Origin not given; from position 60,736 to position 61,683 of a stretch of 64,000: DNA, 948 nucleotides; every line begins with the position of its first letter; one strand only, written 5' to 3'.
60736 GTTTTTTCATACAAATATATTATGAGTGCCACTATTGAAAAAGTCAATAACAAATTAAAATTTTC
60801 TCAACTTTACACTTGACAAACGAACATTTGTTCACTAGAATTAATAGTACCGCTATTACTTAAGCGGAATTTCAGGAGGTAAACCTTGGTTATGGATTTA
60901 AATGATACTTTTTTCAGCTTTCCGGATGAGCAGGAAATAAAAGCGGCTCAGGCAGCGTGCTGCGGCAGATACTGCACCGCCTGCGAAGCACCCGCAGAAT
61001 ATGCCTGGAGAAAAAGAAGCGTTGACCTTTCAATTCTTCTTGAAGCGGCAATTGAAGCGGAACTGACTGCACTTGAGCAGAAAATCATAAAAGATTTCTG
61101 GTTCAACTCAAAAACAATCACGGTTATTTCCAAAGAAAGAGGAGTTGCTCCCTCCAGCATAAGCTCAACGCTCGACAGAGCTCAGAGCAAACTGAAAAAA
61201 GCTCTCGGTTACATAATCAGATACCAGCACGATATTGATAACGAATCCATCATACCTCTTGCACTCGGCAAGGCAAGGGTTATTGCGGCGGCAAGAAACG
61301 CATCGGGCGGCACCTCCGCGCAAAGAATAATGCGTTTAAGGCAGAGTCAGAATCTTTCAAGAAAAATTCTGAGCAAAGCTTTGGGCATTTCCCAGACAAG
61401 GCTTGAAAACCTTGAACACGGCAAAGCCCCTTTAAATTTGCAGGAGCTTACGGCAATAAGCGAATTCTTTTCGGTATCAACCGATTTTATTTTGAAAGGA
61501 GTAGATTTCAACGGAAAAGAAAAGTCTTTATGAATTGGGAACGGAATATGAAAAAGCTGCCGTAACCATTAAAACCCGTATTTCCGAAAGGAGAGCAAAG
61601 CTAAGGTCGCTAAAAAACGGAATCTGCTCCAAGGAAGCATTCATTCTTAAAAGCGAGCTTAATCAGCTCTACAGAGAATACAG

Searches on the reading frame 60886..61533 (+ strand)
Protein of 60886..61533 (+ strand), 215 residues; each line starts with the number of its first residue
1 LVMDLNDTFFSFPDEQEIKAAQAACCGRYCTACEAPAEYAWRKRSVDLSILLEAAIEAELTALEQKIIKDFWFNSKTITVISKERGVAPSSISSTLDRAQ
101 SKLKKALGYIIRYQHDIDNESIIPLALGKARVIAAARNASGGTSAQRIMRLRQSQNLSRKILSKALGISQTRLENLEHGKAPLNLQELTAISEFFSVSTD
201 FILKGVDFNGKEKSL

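Call 6: search_protein_families(library=pfam, proteins=[window:60886-61533:+], max_evalue=0.01)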
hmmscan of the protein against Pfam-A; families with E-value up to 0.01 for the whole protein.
window:60886-61533:+ (215 aa): 6 families
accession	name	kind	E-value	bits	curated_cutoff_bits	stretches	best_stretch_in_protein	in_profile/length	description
PF01381.28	HTH_3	-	2e-09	37.8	23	1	148-201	1-54/55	Helix-turn-helix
PF12844.13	HTH_19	-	2.1e-06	28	30.2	1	146-207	2-63/64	Helix-turn-helix domain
PF04545.22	Sigma70_r4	-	7.2e-05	22.7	24.1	0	58-105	3-50/50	Sigma-70, region 4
PF13443.12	HTH_26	-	9.8e-05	23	22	1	150-198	4-53/63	Cro/C1-type HTH DNA-binding domain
PF13560.12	HTH_31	-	0.00016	22.3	27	1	146-197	4-56/64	Helix-turn-helix domain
PF04967.18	HTH_10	-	0.0031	17.7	23.1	0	77-103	25-51/53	HTH DNA binding domain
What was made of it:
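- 60886..61533 (+): First gene of the PR operon: a 215-aa regulator. It has an N-terminal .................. motif, a sigma-70 region-4-like HTH and a C-terminal Cro/c2-type HTH. RBS AGGAGG at 60874-60879. Pfam (call 6).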

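Call 9: find_encoding_contigs(protein=window:60886-61533:+, flank=10000, max_places=8)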
Protein window:60886-61533:+ (215 aa): no gene with exactly this product is on record in the collection.

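Call 20: find_related_loci(query=window:60886-61533:+, collection=viral_contigs, flank=6000)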
Query window:60886-61533:+ (215 aa) in viral_contigs; peptide patterns used: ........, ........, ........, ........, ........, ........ (x = any residue, [..] = any of these).
19 stretches matched a pattern, but none encodes a relative of the query by tblastn (E <= 1e-3).

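Call 25: find_homologous_proteins(query=window:60886-61533:+, max_evalue=0.00001)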
Query window:60886-61533:+ (215 aa): 158 proteins with E <= 0.00001 among 739 candidates; the best 120 are listed.
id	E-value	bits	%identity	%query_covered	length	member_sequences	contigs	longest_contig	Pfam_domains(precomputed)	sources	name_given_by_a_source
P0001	4.9e-126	436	97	98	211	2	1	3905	PF12844.14,PF01381.29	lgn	-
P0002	9.8e-123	425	93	99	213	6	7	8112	PF12844.14,PF01381.29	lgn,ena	-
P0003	6.5e-121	419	91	99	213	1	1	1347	PF12844.14,PF01381.29,PF13443.13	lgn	-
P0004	4.1e-119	414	89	99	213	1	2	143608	PF01381.29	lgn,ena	-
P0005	1.0e-118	412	87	100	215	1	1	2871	PF12844.14,PF01381.29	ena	-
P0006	1.4e-118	412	89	99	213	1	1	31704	PF01381.29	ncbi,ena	-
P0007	8.0e-116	403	86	100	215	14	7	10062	PF01381.29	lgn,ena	-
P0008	3.5e-104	365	79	100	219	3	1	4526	PF01381.29,PF04545.23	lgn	-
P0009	3.9e-93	329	73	98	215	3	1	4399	PF12844.14,PF01381.29,PF13560.13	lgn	-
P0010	4.3e-92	325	70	98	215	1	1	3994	PF12844.14,PF01381.29,PF04545.23,PF13560.13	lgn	-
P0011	1.3e-91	324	70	98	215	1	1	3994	PF12844.14,PF01381.29,PF04545.23,PF13560.13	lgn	-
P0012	8.3e-91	321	70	98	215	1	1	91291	PF12844.14,PF01381.29,PF13560.13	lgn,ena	-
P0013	2.9e-90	319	69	98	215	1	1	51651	PF12844.14,PF01381.29,PF04545.23,PF13560.13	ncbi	-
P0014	9.4e-89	315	68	98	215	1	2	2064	PF12844.14,PF01381.29,PF04545.23,PF13560.13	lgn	-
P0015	1.3e-88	314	69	96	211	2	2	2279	PF12844.14,PF01381.29,PF13560.13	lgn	-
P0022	1.0e-83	298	67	94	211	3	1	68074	PF12844.14,PF01381.29,PF04545.23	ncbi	-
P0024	1.1e-72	262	59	93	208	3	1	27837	PF12844.14,PF01381.29,PF04545.23,PF13560.13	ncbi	-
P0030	2.4e-70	254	57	97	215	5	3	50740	PF12844.14,PF01381.29,PF04545.23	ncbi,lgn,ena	-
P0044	3.3e-68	247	59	91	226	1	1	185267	PF12844.14,PF01381.29,PF04545.23,PF13443.13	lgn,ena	-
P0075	1.5e-64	236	56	94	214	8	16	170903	PF12844.14,PF01381.29,PF04545.23,PF08281.19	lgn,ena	-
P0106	4.9e-63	231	56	90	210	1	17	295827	PF01381.29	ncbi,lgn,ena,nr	ncbi:MAG: helix-turn-helix domain-containing protein [Clostridia bacterium]|nr:helix-turn-helix doma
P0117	1.9e-62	229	55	90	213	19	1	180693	PF12844.14,PF01381.29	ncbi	-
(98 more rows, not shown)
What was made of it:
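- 60886..61533 (+): At least 158 homolog clusters, all about 210 aa (call 25).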

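Call 26: find_encoding_contigs(protein=P0012, flank=7000, max_places=2)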
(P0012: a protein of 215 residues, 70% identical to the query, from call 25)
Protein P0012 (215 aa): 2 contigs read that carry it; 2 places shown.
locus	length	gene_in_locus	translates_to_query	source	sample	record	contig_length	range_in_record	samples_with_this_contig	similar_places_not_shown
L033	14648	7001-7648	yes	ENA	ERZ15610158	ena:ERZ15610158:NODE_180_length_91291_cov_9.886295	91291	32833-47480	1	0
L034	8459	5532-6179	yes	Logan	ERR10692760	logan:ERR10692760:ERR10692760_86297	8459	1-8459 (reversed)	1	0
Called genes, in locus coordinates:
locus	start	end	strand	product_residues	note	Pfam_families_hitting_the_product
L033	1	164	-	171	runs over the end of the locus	PF04542:Sigma70_r2, PF08281:Sigma70_r4_2, PF04545:Sigma70_r4 (weak)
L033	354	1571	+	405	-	PF00465:Fe-ADH, PF13685:Fe-ADH_2 (weak), PF25137:ADH_Fe_C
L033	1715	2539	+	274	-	PF00497:SBP_bac_3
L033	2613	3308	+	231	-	PF00528:BPD_transp_1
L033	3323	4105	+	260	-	PF02463:SMC_N, PF00005:ABC_tran, PF13304:AAA_21 (weak)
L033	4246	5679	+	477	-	PF01381:HTH_3, PF12844:HTH_19 (weak), PF13443:HTH_26 (weak), PF13560:HTH_31 (weak), PF09925:DUF2157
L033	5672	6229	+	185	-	-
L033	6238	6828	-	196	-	PF01381:HTH_3, PF13560:HTH_31 (weak), PF00717:Peptidase_S24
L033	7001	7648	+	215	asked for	PF13560:HTH_31 (faint), PF01381:HTH_3, PF12844:HTH_19 (weak)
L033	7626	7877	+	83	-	-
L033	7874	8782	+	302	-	-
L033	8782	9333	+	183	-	PF01520:Amidase_3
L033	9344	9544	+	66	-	-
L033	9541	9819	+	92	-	PF04688:Holin_SPP1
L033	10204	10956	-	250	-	PF04311:DUF459 (weak), PF00657:Lipase_GDSL, PF13472:Lipase_GDSL_2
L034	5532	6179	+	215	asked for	PF13560:HTH_31 (faint), PF01381:HTH_3, PF12844:HTH_19 (weak)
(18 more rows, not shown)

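Call 27: find_encoding_contigs(protein=P0044, flank=7000, max_places=2)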
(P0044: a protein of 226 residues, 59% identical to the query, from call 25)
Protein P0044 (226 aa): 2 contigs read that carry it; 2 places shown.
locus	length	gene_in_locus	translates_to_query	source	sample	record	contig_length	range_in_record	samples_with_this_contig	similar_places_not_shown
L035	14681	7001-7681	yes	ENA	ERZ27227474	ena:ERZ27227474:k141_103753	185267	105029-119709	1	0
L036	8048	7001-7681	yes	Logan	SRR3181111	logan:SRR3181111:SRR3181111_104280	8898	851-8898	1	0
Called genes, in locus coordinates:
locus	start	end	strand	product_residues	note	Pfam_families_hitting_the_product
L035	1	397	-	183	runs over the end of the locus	PF00908:dTDP_sugar_isom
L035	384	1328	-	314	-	PF00483:NTP_transferase, PF12804:NTP_transf_3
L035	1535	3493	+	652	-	PF04851:ResIII, PF17757:UvrB_inter, PF27431:UvrB_3rd, PF00271:Helicase_C, PF12344:UvrB, PF02151:UVR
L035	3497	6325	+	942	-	PF00005:ABC_tran (faint), PF02463:SMC_N (faint), PF03193:RsgA_GTPase (faint), PF13191:AAA_16 (faint), PF13555:AAA_29 (faint), PF20703:nSTAND1 (faint), PF17760:UvrA_inter, PF17755:UvrA_DNA-bind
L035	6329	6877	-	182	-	PF01381:HTH_3, PF12844:HTH_19, PF13443:HTH_26 (weak), PF13560:HTH_31, PF15731:MqsA_antitoxin (weak), PF00717:Peptidase_S24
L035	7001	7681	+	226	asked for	PF04545:Sigma70_r4 (weak), PF12844:HTH_19 (faint), PF01381:HTH_3, PF13443:HTH_26 (weak)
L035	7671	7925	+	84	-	-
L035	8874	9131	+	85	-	PF19537:DUF6061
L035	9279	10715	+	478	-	PF01381:HTH_3, PF12844:HTH_19, PF13443:HTH_26 (weak), PF13560:HTH_31 (weak), PF09925:DUF2157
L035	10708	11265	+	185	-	-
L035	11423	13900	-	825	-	PF05569:Peptidase_M56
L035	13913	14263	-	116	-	PF03965:Penicillinase_R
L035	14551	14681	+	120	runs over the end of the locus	PF03965:Penicillinase_R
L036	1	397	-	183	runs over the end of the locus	PF00908:dTDP_sugar_isom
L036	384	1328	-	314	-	PF00483:NTP_transferase, PF12804:NTP_transf_3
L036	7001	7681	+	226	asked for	PF04545:Sigma70_r4 (weak), PF12844:HTH_19 (faint), PF01381:HTH_3, PF13443:HTH_26 (weak)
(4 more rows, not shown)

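Call 28: find_encoding_contigs(protein=P0106, flank=7000, max_places=3)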
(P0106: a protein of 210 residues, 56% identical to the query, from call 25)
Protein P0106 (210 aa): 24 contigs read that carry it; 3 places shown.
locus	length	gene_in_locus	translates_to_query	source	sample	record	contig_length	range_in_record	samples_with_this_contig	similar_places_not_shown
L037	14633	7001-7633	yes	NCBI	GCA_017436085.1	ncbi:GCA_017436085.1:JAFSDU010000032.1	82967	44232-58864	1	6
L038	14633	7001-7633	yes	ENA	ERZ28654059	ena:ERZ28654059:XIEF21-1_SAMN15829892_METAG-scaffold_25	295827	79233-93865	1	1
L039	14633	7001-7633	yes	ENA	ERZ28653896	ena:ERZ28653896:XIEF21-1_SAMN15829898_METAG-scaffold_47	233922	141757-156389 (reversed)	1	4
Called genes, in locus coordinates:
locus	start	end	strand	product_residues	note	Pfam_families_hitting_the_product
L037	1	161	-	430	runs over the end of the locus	PF00275:EPSP_synthase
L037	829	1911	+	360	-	PF17853:GGDEF_2, PF13556:HTH_30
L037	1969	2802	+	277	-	PF00005:ABC_tran, PF13304:AAA_21 (weak)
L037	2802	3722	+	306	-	PF18075:FtsX_ECD, PF02687:FtsX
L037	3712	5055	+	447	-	PF11932:DUF3450 (weak), PF28019:HmpF (faint), PF24568:CC_PcsB, PF01551:Peptidase_M23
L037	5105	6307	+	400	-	PF00595:PDZ (faint), PF13180:PDZ_2, PF17820:PDZ_6, PF03572:Peptidase_S41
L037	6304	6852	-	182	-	PF01381:HTH_3, PF12844:HTH_19 (weak), PF13560:HTH_31 (weak), PF00717:Peptidase_S24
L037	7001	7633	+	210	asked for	PF01381:HTH_3 (weak)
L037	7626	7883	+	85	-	-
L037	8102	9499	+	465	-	PF16656:Pur_ac_phosph_N, PF00149:Metallophos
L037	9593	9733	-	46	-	PF03862:SpoVAC_SpoVAEB (weak)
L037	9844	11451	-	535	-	PF00239:Resolvase, PF07508:Recombinase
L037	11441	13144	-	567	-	PF00239:Resolvase, PF07508:Recombinase, PF13408:Zn_ribbon_recom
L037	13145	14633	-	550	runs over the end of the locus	PF00239:Resolvase, PF07508:Recombinase, PF13408:Zn_ribbon_recom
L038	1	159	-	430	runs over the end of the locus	PF00275:EPSP_synthase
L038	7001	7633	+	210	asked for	PF01381:HTH_3 (weak)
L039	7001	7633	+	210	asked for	PF01381:HTH_3 (weak)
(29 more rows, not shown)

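Call 31: find_encoding_contigs(protein=P0022, flank=7000, max_places=1)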
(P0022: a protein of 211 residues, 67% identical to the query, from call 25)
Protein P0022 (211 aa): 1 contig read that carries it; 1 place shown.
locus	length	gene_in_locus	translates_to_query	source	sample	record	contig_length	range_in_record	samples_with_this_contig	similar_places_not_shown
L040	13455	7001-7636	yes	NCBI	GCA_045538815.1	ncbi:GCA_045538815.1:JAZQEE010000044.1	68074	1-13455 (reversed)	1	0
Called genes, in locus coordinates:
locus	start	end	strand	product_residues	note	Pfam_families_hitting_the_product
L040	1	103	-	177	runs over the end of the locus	-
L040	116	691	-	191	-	PF00226:DnaJ (weak)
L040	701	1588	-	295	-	PF18937:DUF5685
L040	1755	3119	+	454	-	PF01554:MatE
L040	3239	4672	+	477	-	PF01381:HTH_3, PF12844:HTH_19 (weak), PF13443:HTH_26 (weak), PF13560:HTH_31 (weak), PF09925:DUF2157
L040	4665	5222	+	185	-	-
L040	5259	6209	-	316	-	PF04041:Glyco_hydro_130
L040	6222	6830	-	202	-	PF01381:HTH_3, PF13560:HTH_31, PF00717:Peptidase_S24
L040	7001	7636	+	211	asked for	PF04545:Sigma70_r4 (faint), PF12844:HTH_19 (weak), PF01381:HTH_3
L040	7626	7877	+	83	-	-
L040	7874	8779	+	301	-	-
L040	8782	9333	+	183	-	PF01520:Amidase_3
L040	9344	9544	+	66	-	-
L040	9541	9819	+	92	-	PF04688:Holin_SPP1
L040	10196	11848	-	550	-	PF00239:Resolvase, PF07508:Recombinase, PF13408:Zn_ribbon_recom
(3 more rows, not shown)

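Call 32: find_encoding_contigs(protein=P0075, flank=7000, max_places=3)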
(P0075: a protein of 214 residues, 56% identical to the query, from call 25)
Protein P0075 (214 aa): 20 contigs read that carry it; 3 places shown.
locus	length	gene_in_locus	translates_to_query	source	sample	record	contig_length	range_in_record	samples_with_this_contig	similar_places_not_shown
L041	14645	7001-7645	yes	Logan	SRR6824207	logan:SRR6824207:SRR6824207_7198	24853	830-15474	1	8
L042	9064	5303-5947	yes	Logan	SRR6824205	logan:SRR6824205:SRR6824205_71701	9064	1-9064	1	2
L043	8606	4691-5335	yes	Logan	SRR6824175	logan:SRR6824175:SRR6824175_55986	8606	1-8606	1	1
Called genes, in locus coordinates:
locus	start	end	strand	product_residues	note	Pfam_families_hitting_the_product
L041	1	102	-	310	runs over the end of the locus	?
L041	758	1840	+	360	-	PF17853:GGDEF_2, PF13556:HTH_30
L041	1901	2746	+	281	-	PF00005:ABC_tran, PF13304:AAA_21 (faint)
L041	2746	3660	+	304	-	PF18075:FtsX_ECD, PF02687:FtsX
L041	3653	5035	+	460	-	PF14362:DUF4407 (faint), PF24161:CCDC39 (faint), PF24319:DUF7491 (faint), PF24568:CC_PcsB, PF01551:Peptidase_M23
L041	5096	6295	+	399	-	PF13180:PDZ_2, PF17820:PDZ_6 (weak), PF03572:Peptidase_S41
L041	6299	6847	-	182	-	PF01381:HTH_3, PF12844:HTH_19 (weak), PF13443:HTH_26 (weak), PF13560:HTH_31, PF00717:Peptidase_S24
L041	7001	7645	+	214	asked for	PF08281:Sigma70_r4_2 (weak), PF04545:Sigma70_r4 (weak), PF01381:HTH_3 (weak), PF12844:HTH_19 (weak)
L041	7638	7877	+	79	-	-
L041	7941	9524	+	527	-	-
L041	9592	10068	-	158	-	PF03073:TspO_MBR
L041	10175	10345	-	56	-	PF00037:Fer4, PF13237:Fer4_10, PF14697:Fer4_21, PF12838:Fer4_7, PF13187:Fer4_9, PF13484:Fer4_16 (weak), PF12797:Fer4_2 (weak), PF00037:Fer4, +6 more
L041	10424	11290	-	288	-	PF04468:PSP1, PF28472:PSP1_3rd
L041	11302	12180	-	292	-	PF13177:DNA_pol3_delta2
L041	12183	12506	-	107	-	PF06153:CdAMP_rec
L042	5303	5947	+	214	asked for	PF08281:Sigma70_r4_2 (weak), PF04545:Sigma70_r4 (weak), PF01381:HTH_3 (weak), PF12844:HTH_19 (weak)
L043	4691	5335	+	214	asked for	PF08281:Sigma70_r4_2 (weak), PF04545:Sigma70_r4 (weak), PF01381:HTH_3 (weak), PF12844:HTH_19 (weak)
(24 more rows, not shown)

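Call 33: find_encoding_contigs(protein=P0117, flank=7000, max_places=2)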
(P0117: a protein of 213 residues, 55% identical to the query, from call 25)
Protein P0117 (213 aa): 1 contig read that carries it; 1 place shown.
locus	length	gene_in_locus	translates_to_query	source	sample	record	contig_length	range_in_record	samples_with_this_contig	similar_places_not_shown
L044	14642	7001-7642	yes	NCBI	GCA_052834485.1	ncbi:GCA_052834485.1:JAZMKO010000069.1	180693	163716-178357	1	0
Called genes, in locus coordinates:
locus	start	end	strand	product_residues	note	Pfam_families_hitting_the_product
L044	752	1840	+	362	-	PF17853:GGDEF_2, PF13556:HTH_30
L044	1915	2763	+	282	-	PF00005:ABC_tran, PF13304:AAA_21 (faint)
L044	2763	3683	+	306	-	PF18075:FtsX_ECD, PF02687:FtsX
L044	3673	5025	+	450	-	PF24161:CCDC39 (weak), PF01551:Peptidase_M23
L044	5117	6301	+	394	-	PF00595:PDZ (weak), PF13180:PDZ_2, PF17820:PDZ_6, PF03572:Peptidase_S41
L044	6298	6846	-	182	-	PF01381:HTH_3, PF12844:HTH_19, PF13443:HTH_26 (weak), PF13560:HTH_31, PF13744:HTH_37 (weak), PF00717:Peptidase_S24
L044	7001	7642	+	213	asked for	PF12844:HTH_19, PF01381:HTH_3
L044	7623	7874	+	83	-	-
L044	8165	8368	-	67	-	-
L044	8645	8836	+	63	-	PF19537:DUF6061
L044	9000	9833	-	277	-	PF01381:HTH_3, PF12844:HTH_19, PF13560:HTH_31 (weak)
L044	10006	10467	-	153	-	PF12844:HTH_19 (faint), PF13560:HTH_31 (faint), PF01381:HTH_3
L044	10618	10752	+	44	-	-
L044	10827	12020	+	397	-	PF04055:Radical_SAM, PF13353:Fer4_12 (weak), PF13186:SPASM (weak)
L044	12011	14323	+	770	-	PF02310:B12-binding, PF04055:Radical_SAM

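Call 34: search_protein_families(library=phrogs, proteins=[window:60886-61533:+], max_evalue=0.001)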
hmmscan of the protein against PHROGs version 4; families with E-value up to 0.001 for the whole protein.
window:60886-61533:+ (215 aa): 11 families
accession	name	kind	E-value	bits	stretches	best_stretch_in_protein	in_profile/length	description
phrog_8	-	transcription regulation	8.9e-09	36.2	1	145-207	78-140/346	transcriptional regulator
phrog_2967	-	transcription regulation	2.1e-07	31.7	1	145-205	12-72/225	transcriptional regulator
phrog_4583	-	transcription regulation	4.6e-07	30.8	1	137-199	4-66/81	transcriptional repressor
phrog_2439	-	transcription regulation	3.1e-06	27.3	1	144-204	8-68/367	transcriptional regulator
phrog_2328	-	transcription regulation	1.9e-05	25.5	1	142-207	14-79/128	transcriptional repressor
phrog_4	-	transcription regulation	5.1e-05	23.4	1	144-209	137-198/400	transcriptional repressor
phrog_11138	-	unknown function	0.00011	23.5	1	52-107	85-139/142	-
phrog_351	-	transcription regulation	0.00012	21.8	1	46-110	663-729/928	RNA polymerase sigma factor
phrog_147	-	transcription regulation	0.00014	23.2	1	145-193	6-57/100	transcriptional regulator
phrog_1994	-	DNA, RNA and nucleotide metabolism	0.00018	22.5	1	146-205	2-61/170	DNA binding protein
phrog_1373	-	transcription regulation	0.001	20.1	0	148-198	68-118/166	transcriptional regulator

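Call 36: search_solved_structures(query=window:60886-61533:+, max_evalue=1)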
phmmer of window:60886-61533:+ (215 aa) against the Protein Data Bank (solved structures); distinct sequences matched with E-value up to 1: 17.
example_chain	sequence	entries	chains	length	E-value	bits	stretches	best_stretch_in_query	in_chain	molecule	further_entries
6jq1_A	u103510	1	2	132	0.00075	22.8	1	146-211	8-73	Transcriptional regulator, XRE family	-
9sf2_A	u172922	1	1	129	0.0046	20.2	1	145-202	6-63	Transcriptional regulator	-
1adr_A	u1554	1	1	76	0.02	18.1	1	145-205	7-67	P22 C2 REPRESSOR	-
3jxb_C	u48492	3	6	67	0.023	18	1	145-205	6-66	Repressor protein C2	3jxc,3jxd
2r1j_L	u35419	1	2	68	0.023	18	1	145-205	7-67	Repressor protein C2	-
6rnx_A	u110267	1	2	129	0.029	17.6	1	146-211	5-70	HTH-type transcriptional regulator DdrOC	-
6rmq_A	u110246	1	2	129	0.029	17.6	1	146-211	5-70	HTH-type transcriptional regulator DdrOC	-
1sq8_A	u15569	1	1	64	0.088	16.1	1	146-205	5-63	dh434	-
7t8i_A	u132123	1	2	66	0.11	15.8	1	145-203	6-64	Phage element (ICEBs1)transcriptional regulator (Xre family)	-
5jaa_A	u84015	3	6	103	0.18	15.1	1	144-191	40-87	Antitoxin igA-2 | Antitoxin HigA-2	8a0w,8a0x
1per_L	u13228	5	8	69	0.18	15.1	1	147-207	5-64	PROTEIN (434 REPRESSOR) | 434 REPRESSOR | REPRESSOR PROTEIN CI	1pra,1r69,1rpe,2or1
5j9i_A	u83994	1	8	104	0.18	15.1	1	144-191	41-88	Antitoxin igA-2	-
7t5u_A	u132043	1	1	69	0.24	14.6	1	145-204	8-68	Helix-turn-helix domain-containing protein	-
6rnz_A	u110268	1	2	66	0.27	14.5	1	146-207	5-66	HTH-type transcriptional regulator DdrOC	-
9tv9_A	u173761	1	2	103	0.33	14.2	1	144-191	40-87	Antitoxin HigA-2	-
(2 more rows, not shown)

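Call 42: search_dna_similar(query=window:60886-61533:+, collection=phages, mode=protein, max_evalue=0.001, max_rows=15)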
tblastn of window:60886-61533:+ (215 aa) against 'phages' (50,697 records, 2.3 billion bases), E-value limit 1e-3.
Records with a match: 14; places in all: 14; records where one place covers at least 80% of the query: 0.
Best place of each record, by identity: <60% 14.
By first word of the organism name: Lactobacillus 4; Bacteriophage 3; Aeribacillus 2; Escherichia 1; Hydrogenophilus 1; Listeria 1; Bacillus 1; Marinitoga 1.
By host as written in the record: Aeribacillus pallidus 2; Lactobacillus gasseri ADH 2; Paenibacillus larvae ATCC 9545 2; Lactobacillus brevis 2; Escherichia coli 1; Hydrogenophilus thermoluteolus 1; Listeria monocytogenes 1; - 1; and 2 more.
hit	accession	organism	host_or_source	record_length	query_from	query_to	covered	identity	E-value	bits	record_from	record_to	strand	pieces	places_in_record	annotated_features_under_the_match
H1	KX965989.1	Aeribacillus phage AP45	Aeribacillus pallidus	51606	122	207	40%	33.7%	2e-5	51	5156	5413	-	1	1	transcriptional regulator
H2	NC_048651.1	Aeribacillus phage AP45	Aeribacillus pallidus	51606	122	207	40%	33.7%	2e-5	51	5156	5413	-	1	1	transcriptional regulator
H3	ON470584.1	Escherichia phage vB_EcoM-689R6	Escherichia coli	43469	129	211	39%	34.5%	8e-4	45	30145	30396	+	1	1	repressor protein cI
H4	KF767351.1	Lactobacillus phage phi jlb1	Lactobacillus gasseri ADH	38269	145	215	33%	39.4%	5e-4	46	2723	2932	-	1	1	jlb1_004: putative XRE family transcriptional regulator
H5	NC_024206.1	Lactobacillus phage phi jlb1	Lactobacillus gasseri ADH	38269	145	215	33%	39.4%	5e-4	46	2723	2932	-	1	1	jlb1_004: transcriptional regulator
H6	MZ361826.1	Hydrogenophilus phage vB_LmoS_C996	Hydrogenophilus thermoluteolus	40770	145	209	30%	38.5%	4e-5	49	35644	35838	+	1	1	CI-like repressor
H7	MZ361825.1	Listeria phage vB_LmoS_P9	Listeria monocytogenes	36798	145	209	30%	38.5%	4e-5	49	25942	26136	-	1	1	CI-like repressor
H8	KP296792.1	Bacteriophage Lily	Paenibacillus larvae ATCC 9545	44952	147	209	29%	38.1%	9e-5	49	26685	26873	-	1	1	DNA binding protein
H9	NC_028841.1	Bacteriophage Lily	Paenibacillus larvae ATCC 9545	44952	147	209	29%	38.1%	9e-5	49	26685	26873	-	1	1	helix-turn-helix domain-containing protein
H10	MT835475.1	Bacteriophage sp.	human fecal samples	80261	137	203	31%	35.7%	6e-5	49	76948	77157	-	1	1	record has no annotation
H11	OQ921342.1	Bacillus phage SPbetaL2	Bacillus subtilis BEST7003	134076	145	206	29%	37.1%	6e-4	46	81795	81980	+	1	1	hypothetical protein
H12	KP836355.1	Marinitoga camini virus 1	Marinitoga camini 1197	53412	147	207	28%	37.7%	4e-4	47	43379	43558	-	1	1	transcriptional regulator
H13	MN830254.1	Lactobacillus phage JNU_P2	Lactobacillus brevis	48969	145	203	27%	37.3%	5e-5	49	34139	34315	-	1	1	hypothetical protein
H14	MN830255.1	Lactobacillus phage JNU_P4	Lactobacillus brevis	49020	145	203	27%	37.3%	5e-5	49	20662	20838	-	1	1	hypothetical protein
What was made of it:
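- On Temperate prophage immunity (CI/Cro) switch: No full-length relative of the regulator in 50,697 GenBank phages (call 42).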

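Call 45: find_related_loci(query=A2, collection=viral_contigs, flank=8000)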
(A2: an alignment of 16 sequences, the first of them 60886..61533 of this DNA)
Query A2 (215 aa) in viral_contigs; peptide patterns used: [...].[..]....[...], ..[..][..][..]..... (x = any residue, [..] = any of these).
91 stretches matched a pattern, but none encodes a relative of the query by tblastn (E <= 1e-3).

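Call 80: predict_structure(alignment_id=A5)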
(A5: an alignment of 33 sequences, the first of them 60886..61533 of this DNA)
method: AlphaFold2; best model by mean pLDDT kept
length: 215 residues; sequences in the alignment: 33
mean_pLDDT: 77.7   pTM: 0.67
mean pLDDT of the five models: 77.7, 70.7, 68.3, 68.0, 66.3
residues with pLDDT >= 90: 66; 70-90: 90; 50-70: 39; < 50: 20
segments of 3 or more residues with pLDDT < 50: 1-12, 209-215
pLDDT, mean of each block of 10 residues (from residue 1): 41 58 54 61 79 91 93 89 93 93 86 67 75 79 87 85 85 93 90 84 68 41
secondary structure, 60 per line:
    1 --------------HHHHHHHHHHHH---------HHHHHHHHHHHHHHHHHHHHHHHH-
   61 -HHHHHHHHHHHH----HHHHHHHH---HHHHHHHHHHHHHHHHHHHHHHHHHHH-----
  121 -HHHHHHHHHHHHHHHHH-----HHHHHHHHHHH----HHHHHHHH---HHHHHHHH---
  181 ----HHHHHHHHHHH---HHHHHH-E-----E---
elements in order: H15-26 H36-59 H62-73 H78-85 H89-115 H122-138 H144-154 H159-166 H170-177 H185-195 H199-204
